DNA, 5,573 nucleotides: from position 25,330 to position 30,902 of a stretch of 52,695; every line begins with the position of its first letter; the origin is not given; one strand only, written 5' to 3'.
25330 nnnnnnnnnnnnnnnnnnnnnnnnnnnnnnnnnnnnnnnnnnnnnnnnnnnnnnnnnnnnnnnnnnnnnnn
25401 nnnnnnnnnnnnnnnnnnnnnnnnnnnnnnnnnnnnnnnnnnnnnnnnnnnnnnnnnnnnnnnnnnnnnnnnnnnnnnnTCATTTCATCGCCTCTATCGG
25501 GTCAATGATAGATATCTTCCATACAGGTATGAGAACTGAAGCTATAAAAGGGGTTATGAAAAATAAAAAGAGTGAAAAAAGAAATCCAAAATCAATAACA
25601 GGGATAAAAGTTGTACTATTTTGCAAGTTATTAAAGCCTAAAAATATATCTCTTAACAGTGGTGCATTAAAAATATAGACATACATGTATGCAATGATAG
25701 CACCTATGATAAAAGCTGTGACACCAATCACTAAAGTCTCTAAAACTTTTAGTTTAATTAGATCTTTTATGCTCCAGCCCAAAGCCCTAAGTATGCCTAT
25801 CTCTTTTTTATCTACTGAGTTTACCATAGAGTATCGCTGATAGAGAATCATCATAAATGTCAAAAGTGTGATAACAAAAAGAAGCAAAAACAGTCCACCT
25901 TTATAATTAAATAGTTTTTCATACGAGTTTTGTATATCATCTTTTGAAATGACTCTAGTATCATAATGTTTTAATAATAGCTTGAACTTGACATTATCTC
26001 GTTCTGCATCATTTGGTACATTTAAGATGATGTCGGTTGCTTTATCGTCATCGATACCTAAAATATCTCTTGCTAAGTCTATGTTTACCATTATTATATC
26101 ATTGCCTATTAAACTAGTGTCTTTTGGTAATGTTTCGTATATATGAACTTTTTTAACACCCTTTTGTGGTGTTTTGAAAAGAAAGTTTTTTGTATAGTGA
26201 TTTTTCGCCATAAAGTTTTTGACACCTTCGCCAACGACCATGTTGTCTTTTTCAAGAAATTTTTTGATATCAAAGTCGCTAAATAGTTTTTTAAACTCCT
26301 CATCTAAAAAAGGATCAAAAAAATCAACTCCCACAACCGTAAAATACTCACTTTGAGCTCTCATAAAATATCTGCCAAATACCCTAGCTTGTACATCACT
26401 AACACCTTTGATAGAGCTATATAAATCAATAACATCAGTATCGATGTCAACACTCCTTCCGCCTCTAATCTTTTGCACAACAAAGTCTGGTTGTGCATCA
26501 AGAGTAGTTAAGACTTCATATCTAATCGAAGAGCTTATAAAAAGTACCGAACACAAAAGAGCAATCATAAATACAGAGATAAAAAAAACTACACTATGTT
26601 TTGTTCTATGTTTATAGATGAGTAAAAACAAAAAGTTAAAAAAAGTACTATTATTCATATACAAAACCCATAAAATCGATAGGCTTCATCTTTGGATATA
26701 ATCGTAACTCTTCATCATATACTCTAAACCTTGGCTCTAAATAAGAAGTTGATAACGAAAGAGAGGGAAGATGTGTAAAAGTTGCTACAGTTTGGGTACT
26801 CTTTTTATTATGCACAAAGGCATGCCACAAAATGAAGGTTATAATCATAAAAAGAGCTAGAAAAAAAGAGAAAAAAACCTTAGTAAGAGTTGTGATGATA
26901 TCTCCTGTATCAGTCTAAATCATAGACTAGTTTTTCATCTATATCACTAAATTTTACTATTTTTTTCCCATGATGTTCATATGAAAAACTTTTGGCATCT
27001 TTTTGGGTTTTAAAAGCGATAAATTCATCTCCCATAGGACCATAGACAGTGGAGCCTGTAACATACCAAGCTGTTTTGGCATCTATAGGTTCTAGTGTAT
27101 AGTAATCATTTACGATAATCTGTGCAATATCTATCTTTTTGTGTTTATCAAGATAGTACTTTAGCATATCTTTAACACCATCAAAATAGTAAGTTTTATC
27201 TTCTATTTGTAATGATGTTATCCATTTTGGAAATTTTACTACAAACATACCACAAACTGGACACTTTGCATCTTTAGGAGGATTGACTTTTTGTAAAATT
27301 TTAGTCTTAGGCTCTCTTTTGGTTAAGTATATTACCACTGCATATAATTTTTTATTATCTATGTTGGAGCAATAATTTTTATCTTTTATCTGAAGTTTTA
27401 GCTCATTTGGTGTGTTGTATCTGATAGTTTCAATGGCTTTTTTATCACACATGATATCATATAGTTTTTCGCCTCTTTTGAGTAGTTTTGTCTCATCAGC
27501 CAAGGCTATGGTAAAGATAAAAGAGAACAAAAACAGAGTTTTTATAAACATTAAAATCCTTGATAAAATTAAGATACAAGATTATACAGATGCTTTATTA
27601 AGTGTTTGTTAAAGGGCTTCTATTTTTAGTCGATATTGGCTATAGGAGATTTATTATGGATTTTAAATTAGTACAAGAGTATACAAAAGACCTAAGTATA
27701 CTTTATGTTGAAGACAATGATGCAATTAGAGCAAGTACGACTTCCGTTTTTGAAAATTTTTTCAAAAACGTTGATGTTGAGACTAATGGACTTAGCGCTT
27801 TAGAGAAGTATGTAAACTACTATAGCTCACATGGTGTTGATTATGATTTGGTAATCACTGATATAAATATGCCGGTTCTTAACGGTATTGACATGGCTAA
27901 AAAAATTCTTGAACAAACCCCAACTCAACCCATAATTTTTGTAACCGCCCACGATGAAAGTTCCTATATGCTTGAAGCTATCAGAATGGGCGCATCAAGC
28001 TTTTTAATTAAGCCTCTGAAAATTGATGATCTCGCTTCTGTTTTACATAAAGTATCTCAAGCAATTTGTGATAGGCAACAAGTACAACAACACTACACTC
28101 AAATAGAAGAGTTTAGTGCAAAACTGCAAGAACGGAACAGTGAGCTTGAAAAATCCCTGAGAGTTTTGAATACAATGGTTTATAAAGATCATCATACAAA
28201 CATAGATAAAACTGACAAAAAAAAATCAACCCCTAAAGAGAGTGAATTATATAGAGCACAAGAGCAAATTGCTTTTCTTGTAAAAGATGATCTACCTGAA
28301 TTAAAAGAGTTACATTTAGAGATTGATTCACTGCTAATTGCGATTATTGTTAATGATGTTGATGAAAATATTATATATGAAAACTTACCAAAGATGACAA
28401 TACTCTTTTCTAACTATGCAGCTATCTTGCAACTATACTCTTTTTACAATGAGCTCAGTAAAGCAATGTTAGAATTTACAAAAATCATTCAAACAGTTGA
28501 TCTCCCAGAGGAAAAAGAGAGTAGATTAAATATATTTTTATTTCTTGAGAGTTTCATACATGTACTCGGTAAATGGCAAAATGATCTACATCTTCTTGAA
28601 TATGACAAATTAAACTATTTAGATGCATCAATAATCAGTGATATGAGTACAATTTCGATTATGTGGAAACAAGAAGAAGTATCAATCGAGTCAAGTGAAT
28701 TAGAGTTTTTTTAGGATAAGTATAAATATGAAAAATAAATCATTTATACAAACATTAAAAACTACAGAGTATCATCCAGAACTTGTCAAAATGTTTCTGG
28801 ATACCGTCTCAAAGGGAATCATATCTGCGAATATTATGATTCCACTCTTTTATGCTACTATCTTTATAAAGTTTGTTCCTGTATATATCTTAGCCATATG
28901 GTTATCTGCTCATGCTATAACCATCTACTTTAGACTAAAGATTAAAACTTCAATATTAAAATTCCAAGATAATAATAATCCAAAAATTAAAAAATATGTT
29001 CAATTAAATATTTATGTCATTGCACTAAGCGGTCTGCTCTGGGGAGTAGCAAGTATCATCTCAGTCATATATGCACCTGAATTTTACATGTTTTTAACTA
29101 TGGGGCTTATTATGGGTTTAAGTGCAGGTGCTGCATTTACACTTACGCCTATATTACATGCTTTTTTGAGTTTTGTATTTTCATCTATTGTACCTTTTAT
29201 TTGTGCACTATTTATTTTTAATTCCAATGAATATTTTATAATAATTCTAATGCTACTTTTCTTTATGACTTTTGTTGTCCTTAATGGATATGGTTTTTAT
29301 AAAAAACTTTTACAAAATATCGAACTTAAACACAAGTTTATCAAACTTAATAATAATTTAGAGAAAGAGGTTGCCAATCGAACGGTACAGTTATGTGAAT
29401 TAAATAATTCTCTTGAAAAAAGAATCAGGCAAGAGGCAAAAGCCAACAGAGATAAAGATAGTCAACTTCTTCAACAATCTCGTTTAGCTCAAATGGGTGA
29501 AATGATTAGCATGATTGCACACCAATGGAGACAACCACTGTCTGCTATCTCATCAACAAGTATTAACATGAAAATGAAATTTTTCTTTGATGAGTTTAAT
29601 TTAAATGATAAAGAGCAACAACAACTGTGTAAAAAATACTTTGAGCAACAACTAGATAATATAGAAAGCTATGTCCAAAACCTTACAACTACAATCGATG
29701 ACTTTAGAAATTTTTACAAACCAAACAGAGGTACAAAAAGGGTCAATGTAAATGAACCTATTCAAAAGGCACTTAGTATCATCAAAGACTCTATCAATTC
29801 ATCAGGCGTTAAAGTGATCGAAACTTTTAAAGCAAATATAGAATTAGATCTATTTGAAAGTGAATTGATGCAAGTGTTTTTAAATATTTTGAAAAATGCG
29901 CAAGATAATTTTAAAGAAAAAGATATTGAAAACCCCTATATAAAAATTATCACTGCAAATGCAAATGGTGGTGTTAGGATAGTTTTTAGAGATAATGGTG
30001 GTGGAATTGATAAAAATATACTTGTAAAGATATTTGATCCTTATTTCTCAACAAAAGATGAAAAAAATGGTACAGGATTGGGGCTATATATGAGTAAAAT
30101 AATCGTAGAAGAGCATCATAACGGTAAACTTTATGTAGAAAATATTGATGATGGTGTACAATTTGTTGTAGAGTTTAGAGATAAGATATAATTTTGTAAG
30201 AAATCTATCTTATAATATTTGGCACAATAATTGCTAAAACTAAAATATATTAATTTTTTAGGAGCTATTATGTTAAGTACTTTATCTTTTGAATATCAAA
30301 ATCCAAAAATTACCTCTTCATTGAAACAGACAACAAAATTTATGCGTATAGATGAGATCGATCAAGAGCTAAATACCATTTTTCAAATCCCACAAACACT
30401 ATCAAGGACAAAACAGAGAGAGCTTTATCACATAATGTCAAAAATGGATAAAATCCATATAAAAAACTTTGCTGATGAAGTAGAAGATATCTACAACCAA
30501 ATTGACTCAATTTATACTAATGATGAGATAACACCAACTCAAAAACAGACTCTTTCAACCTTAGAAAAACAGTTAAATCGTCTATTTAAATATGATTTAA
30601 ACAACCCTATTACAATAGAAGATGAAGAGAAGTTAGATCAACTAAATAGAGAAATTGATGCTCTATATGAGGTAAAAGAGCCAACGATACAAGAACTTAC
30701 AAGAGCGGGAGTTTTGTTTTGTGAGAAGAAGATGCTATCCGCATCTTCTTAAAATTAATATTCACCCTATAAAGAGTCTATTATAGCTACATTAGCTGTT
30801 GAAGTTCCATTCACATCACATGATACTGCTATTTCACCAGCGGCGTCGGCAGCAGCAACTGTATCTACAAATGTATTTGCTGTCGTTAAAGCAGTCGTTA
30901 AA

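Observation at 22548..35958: Recurrent bipartite motif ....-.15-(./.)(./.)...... (sigma-28 consensus) before both pilins, a two-component system and a chemoreceptor pair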

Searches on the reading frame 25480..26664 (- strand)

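Call 9: search_protein_families(library=pfam, proteins=[window:25480-26664:-], max_evalue=0.01)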
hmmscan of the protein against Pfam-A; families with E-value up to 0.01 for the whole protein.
window:25480-26664:- (394 aa): 1 family
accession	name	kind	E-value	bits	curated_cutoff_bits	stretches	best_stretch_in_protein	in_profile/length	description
PF02687.27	FtsX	-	7.1e-12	45.9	25.5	1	262-387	3-118/120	FtsX-like permease C-terminal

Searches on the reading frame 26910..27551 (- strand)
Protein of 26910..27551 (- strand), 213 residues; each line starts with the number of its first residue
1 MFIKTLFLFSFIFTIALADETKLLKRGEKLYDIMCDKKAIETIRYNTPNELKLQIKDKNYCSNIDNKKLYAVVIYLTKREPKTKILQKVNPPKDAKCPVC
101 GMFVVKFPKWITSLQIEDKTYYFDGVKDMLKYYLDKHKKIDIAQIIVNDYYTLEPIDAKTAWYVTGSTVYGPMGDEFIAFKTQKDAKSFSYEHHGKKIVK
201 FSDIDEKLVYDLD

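Call 9: search_protein_families(library=pfam, proteins=[window:26910-27551:-], max_evalue=0.01)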
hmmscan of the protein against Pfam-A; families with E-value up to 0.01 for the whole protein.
window:26910-27551:- (213 aa): 1 family
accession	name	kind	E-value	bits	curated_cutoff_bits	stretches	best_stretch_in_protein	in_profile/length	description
PF05573.18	NosL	-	1e-31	110.5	24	1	92-209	5-131/131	NosL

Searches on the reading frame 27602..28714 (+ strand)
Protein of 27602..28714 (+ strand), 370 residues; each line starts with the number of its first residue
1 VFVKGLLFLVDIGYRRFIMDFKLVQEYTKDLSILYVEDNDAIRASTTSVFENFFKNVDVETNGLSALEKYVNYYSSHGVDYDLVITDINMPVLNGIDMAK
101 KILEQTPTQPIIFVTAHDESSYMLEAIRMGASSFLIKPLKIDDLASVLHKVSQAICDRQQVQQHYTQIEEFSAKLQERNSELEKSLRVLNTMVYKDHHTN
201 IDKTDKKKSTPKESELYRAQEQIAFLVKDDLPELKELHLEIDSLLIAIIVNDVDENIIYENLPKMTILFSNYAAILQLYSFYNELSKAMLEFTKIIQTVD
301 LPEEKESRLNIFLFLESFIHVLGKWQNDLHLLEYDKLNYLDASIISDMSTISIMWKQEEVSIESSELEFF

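Call 9: search_protein_families(library=pfam, proteins=[window:27602-28714:+], max_evalue=0.01)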
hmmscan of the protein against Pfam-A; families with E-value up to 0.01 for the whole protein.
window:27602-28714:+ (370 aa): 1 family
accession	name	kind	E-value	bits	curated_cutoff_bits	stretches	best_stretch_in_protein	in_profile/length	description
PF00072.30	Response_reg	-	4e-23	82.2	30.2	1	33-147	1-109/111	Response regulator receiver domain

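Call 46: search_protein_families(library=ncbifam, proteins=[window:27656-28714:+], max_evalue=0.01)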
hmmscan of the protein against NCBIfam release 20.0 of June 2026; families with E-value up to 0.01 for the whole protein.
window:27656-28714:+ (352 aa): 96 families (the best 25 are shown)
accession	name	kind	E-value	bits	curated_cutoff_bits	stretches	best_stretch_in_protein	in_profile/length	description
NF045505.1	RR_RssB_Pseudo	equivalog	2.6e-18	66.2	700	1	13-172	6-153/394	two-component system response regulator RssB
NF008469.0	PRK11361.1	equivalog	2.2e-17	62.9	714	1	14-145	6-131/461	acetoacetate metabolism transcriptional regulator AtoC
NF051850.1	RespRegRprY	equivalog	6.9e-17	61.6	370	1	12-166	4-152/234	response regulator transcription factor RprY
NF006900.1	PRK09390.1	equivalog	8.5e-17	61.4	255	1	11-221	3-198/203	response regulator FixJ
TIGR01818.1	ntrC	equivalog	1.7e-15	56.8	558.6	1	16-157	2-136/463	nitrogen regulation protein NR(I)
NF007969.0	PRK10693.1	equivalog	2.8e-15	56.2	329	1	13-140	8-127/337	two-component system response regulator RssB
NF041733.1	resp_reg_CseB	equivalog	3.5e-15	56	350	1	14-149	2-126/228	two-component system response regulator CseB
NF041946.1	LuxO_transreg_Vib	equivalog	6.7e-15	54.8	800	1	26-154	6-129/463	quorum-sensing sigma-54 dependent transcriptional regulator LuxO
NF001965.0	PRK00742.1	subfamily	2.5e-14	53.3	293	1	13-169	4-143/357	chemotaxis-specific protein-glutamate methyltransferase CheB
NF041734.1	resp_reg_RppA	equivalog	2.9e-14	53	250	1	14-159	2-140/229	two-component system response regulator RppA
NF041367.1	CheY_Halo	equivalog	4.8e-14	52.7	200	1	15-131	1-111/114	chemotaxis protein CheY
NF047793.1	ResRegPgtA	equivalog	2.6e-13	49.6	650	1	12-165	5-150/414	two-component system response regulator PgtA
NF053854.1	RespRegPhoBBctds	equivalog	2.8e-13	49.7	270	1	15-161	1-146/225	two-component system response regulator PhoB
NF010684.1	PRK14084.1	equivalog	1.9e-12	47.5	375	1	62-168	46-150/254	response regulator transcription factor LytR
NF052313.1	T9SS_RR_PorX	equivalog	1.9e-12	46.7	300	1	15-179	3-162/513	T9SS response regulator signal transducer PorX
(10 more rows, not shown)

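Call 54: find_homologous_proteins(query=window:27656-28714:+, max_evalue=1e-20)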
Query window:27656-28714:+ (352 aa): 225 proteins with E <= 1e-20 among 3593 candidates; the best 120 are listed.
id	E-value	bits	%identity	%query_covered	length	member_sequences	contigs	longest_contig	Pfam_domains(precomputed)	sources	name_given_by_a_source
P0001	3.5e-221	751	100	100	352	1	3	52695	PF00072.31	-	-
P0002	6.9e-129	448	61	96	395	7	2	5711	PF00072.31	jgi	-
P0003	1.8e-128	447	61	100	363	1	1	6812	PF00072.31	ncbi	-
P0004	1.5e-127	444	61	100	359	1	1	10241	PF00072.31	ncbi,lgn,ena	-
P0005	9.5e-126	438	60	100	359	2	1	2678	PF00072.31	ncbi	-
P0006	1.2e-125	438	60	96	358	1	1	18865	PF00072.31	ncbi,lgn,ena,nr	ncbi:MAG: response regulator [Epsilonproteobacteria bacterium]|nr:response regulator [Campylobactero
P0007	5.1e-125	435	61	97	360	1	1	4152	PF00072.31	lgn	-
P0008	3.9e-124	433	60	96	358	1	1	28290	PF00072.31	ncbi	-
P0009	3.5e-120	420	58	96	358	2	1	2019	PF00072.31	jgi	jgi:CheY-like chemotaxis protein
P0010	1.7e-118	414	59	96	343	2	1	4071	PF00072.31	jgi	jgi:YesN/AraC family two-component response regulator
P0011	8.5e-115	402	53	100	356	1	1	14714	PF00072.31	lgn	-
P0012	6.5e-106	373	54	96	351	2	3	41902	PF00072.31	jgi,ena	-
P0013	3.8e-104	367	54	100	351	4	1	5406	PF00072.31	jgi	jgi:YesN/AraC family two-component response regulator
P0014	2.3e-102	361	54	96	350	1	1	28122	PF00072.31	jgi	-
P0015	9.9e-101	356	54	99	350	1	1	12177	PF00072.31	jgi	-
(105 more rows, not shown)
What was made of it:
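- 27656..30191 (+): A response regulator (REC domain plus about 200 aa with no family match, 27656-28714) and a histidine kinase (28728-30191). The regulator family is widespread in Campylobacterota (call 54).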

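Call 55: find_encoding_contigs(protein=P0006, flank=8000, max_places=2)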
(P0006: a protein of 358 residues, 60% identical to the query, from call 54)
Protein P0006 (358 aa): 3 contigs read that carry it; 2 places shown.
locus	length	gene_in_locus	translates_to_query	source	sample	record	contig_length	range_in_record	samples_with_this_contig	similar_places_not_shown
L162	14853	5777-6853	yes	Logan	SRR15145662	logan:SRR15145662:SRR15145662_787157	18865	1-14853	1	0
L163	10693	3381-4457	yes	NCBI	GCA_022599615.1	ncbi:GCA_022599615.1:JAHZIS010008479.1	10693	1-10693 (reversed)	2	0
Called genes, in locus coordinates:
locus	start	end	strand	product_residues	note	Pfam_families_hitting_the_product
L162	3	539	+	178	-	?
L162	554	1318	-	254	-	PF13386:DsbD_2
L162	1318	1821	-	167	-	-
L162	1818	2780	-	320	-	-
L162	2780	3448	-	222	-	PF02463:SMC_N (weak), PF13555:AAA_29 (weak), PF00005:ABC_tran, PF13304:AAA_21 (faint)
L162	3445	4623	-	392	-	PF02687:FtsX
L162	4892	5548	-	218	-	PF05573:NosL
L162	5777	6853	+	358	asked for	PF00072:Response_reg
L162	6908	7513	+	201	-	-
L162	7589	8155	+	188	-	PF06078:DUF937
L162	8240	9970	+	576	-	PF22977:WHD (weak), PF00004:AAA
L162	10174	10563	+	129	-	PF00507:Oxidored_q4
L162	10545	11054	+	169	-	PF01058:Oxidored_q6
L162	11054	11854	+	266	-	PF00329:Complex1_30kDa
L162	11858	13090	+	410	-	PF00346:Complex1_49kDa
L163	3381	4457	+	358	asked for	PF00072:Response_reg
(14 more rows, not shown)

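Call 56: find_encoding_contigs(protein=P0008, flank=8000, max_places=2)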
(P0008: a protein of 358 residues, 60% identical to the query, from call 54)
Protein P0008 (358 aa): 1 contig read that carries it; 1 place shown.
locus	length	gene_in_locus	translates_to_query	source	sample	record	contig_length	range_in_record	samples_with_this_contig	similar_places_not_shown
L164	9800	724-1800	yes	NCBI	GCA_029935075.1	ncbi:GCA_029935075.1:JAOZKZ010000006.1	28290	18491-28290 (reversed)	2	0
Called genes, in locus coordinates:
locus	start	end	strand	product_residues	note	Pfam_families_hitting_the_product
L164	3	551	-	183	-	?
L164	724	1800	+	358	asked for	PF00072:Response_reg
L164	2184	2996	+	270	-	-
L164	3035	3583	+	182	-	PF06078:DUF937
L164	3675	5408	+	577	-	PF22977:WHD, PF00004:AAA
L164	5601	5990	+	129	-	PF00507:Oxidored_q4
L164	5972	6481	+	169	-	PF01058:Oxidored_q6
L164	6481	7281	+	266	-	PF00329:Complex1_30kDa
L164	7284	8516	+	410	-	PF00346:Complex1_49kDa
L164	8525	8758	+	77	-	PF16514:NADH-UOR_E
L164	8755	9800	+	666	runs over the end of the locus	PF10589:NADH_4Fe-4S, PF14691:Fer4_20, PF07992:Pyr_redox_2, PF13450:NAD_binding_8 (weak)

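Call 57: find_encoding_contigs(protein=P0012, flank=8000, max_places=2)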
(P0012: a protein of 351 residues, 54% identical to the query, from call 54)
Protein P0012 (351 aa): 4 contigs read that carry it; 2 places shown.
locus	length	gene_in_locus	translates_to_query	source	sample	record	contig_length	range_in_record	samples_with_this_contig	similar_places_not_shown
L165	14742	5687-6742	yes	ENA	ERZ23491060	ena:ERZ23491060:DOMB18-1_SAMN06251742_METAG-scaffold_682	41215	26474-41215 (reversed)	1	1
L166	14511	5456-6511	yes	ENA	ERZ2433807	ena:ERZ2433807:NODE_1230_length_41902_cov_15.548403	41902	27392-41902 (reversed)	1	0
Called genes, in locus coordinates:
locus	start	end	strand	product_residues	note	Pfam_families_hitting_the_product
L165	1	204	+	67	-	?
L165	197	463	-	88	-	PF00486:Trans_reg_C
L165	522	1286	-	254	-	PF13386:DsbD_2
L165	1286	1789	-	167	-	-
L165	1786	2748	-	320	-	-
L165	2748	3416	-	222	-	PF13555:AAA_29 (faint), PF00005:ABC_tran, PF13304:AAA_21 (faint), PF02463:SMC_N (weak)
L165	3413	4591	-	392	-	PF02687:FtsX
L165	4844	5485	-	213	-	PF05573:NosL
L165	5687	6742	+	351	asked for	PF00072:Response_reg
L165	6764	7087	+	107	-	PF07883:Cupin_2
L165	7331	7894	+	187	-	-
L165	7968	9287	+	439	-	PF00999:Na_H_Exchanger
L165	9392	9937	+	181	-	PF06078:DUF937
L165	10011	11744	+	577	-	PF22977:WHD, PF00004:AAA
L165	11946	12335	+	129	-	PF00507:Oxidored_q4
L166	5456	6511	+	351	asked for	PF00072:Response_reg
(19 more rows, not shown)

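Call 58: find_encoding_contigs(protein=P0014, flank=8000, max_places=2)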
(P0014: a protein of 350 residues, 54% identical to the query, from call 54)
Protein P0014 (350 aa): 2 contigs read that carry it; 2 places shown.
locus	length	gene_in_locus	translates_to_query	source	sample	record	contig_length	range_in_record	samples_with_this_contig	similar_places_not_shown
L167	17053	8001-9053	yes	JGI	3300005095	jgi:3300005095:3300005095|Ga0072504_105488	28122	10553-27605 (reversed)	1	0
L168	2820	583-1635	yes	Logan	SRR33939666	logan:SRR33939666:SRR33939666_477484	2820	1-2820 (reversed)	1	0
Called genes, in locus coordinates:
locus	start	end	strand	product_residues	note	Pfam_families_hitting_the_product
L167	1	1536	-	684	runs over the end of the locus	?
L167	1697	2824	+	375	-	PF00188:CAP (weak)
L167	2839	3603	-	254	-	PF13386:DsbD_2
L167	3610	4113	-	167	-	-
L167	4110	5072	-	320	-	-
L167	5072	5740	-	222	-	PF00005:ABC_tran, PF13304:AAA_21 (faint), PF02463:SMC_N (weak)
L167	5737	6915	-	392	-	PF02687:FtsX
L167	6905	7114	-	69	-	-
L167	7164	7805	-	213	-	PF05573:NosL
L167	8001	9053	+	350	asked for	PF00072:Response_reg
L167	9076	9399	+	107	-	PF07883:Cupin_2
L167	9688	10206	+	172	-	-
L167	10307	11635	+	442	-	PF00999:Na_H_Exchanger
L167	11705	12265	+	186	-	PF06078:DUF937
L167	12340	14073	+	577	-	PF22977:WHD, PF00004:AAA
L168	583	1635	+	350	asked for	PF00072:Response_reg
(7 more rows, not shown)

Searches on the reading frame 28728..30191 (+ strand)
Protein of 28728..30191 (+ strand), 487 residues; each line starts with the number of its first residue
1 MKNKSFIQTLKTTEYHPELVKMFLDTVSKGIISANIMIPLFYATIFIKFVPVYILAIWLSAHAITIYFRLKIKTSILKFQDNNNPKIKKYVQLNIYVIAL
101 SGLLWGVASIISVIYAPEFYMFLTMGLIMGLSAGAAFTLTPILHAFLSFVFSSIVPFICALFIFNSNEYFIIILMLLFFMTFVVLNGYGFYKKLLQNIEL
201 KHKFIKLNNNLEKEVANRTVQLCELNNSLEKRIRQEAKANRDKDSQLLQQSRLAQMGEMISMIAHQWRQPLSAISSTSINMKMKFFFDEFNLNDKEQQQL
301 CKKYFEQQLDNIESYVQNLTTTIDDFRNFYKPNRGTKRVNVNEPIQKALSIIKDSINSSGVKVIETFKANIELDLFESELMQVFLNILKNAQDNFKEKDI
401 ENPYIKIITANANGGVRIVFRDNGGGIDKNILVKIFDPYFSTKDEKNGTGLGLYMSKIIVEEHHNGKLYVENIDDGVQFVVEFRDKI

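Call 9: search_protein_families(library=pfam, proteins=[window:28728-30191:+], max_evalue=0.01)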
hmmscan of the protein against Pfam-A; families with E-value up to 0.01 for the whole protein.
window:28728-30191:+ (487 aa): 2 families
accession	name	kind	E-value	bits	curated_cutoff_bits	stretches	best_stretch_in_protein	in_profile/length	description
PF02518.31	HATPase_c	-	3.7e-18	66.4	26.4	1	378-484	4-108/111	Histidine kinase-, DNA gyrase B-, and HSP90-like ATPase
PF00512.31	HisKA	-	2.4e-05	24.7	26.9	1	256-332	2-63/66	His Kinase A (phospho-acceptor) domain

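Call 46: search_protein_families(library=ncbifam, proteins=[window:28728-30191:+], max_evalue=0.01)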
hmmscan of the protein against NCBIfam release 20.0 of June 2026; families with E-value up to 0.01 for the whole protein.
window:28728-30191:+ (487 aa): 54 families (the best 25 are shown)
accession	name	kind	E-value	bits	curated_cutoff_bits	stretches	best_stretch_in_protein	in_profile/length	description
NF008468.0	PRK11360.1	equivalog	1.8e-34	119.1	646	1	241-481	381-604/616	two-component system sensor histidine kinase AtoS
NF007688.0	PRK10364.1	equivalog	6.2e-24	84.6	479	1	237-474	221-439/460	two-component system sensor histidine kinase ZraS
NF047497.1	HK_LIC_12097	equivalog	7e-23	80.9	500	1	238-483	132-364/367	LIC_12097 family sensor histidine kinase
NF052574.1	HisKinEspCMyxo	equivalog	3.4e-22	78.4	1200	1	238-472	399-623/785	serine histidine kinase EspC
NF040750.1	tetrathio_HK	equivalog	2.7e-21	75.7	750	1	231-473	313-541/555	tetrathionate respiration histidine kinase TtrS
NF038348.1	T2SS_HK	subfamily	3.4e-21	75.3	450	1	322-473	414-560/574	histidine kinase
NF041777.1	sens_FixL_Rhizob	equivalog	3.9e-20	72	850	1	241-476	247-471/485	sensor protein FixL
NF052573.1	HisKinEspAMyxo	equivalog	9.9e-18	63.5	1400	1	240-472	368-597/755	serine histidine kinase EspA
NF047466.1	hybrid_RR_LvrB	exception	1.7e-17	63.7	500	1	209-472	107-362/377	hybrid histidine kinase/response regulator LvrB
TIGR02938.1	nifL_nitrog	equivalog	1.2e-16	60.4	242.45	1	225-484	245-493/494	nitrogen fixation negative regulator NifL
NF008312.0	PRK11100.1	equivalog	6.3e-15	55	356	1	257-482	257-471/477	two-component system sensor histidine kinase CreC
NF047794.1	HisKinPtgB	equivalog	1.3e-14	53.5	1000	1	211-470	398-639/656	two-component system sensor histidine kinase PgtB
TIGR02966.1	phoR_proteo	equivalog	6e-14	51.8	334.2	1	249-483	106-333/333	phosphate regulon sensor histidine kinase PhoR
NF006800.0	PRK09303.1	equivalog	8e-14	51.4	342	1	209-479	107-371/383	histidine kinase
NF010411.0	PRK13837.1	equivalog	1.2e-13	50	647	1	308-483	488-673/828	two-component system VirA-like sensor kinase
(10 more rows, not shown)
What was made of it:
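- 27656..30191 (+): Calls 9 and 46.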

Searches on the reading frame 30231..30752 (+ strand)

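Call 9: search_protein_families(library=pfam, proteins=[window:30231-30752:+], max_evalue=0.01)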
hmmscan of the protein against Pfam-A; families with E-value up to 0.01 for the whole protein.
window:30231-30752:+ (173 aa): 3 families
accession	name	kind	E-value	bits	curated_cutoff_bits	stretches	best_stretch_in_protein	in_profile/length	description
PF16519.10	TRPM_tetra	-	0.0031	18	26.6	0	77-118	4-42/56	Tetramerisation domain of TRPM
PF23099.1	UTP20_C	-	0.0033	17.2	27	1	68-152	8-93/308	Small subunit processome component 20 homolog, C-terminal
PF17029.10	DUF5100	-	0.0087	16.4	27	1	51-107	52-109/125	Domain of unknown function (DUF5100)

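Call 46: search_protein_families(library=ncbifam, proteins=[window:30270-30752:+], max_evalue=0.01)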
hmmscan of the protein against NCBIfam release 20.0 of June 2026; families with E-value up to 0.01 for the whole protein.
window:30270-30752:+ (160 aa): 0 families
